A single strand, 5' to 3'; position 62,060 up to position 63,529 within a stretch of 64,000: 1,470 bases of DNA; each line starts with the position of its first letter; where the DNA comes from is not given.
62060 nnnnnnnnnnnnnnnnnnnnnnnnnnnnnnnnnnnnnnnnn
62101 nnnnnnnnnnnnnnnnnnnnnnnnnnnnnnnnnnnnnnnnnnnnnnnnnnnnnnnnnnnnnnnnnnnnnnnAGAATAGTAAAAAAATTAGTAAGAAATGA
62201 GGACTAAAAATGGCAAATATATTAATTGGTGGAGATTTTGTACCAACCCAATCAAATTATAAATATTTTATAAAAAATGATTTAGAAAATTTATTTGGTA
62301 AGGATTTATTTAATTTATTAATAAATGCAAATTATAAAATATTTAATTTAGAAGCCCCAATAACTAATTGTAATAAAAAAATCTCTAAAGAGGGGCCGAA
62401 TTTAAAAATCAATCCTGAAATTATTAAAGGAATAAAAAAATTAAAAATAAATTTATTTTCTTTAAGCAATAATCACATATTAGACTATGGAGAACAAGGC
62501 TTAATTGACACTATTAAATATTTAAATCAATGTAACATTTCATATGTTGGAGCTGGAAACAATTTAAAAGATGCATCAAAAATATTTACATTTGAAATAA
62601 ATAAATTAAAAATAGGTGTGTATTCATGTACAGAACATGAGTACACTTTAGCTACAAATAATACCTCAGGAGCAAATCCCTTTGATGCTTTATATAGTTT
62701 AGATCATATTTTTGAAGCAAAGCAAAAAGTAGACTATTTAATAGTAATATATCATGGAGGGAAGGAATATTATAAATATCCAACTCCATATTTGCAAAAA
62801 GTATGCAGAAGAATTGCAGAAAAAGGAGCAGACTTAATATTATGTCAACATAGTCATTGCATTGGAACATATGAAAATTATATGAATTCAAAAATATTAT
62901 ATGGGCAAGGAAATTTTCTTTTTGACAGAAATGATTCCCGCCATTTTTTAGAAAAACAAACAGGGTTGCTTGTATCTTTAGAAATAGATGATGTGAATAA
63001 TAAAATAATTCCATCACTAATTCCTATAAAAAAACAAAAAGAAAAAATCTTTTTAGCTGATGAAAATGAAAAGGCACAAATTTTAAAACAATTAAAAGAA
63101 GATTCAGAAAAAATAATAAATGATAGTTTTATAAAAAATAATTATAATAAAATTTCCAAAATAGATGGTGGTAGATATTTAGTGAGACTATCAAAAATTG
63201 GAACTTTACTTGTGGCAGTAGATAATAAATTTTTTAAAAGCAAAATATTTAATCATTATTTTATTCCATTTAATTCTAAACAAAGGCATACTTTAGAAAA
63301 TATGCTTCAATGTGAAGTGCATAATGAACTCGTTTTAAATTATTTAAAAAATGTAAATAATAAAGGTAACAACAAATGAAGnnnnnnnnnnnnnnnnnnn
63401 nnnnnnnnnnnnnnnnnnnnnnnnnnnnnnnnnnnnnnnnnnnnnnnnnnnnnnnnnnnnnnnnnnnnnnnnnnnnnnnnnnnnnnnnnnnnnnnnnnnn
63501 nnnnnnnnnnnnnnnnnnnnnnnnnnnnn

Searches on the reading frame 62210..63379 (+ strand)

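Call 37: search_protein_families(library=ncbifam, proteins=[window:62210-63379:+], max_evalue=1e-10)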
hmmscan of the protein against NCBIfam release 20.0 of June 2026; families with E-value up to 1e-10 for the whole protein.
window:62210-63379:+ (389 aa): 1 family
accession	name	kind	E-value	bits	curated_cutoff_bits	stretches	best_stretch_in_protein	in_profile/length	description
NF038314.1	epimerase_MslH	equivalog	1.1e-11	43.8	700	0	34-140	30-139/439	lasso peptide C-terminal Trp epimerase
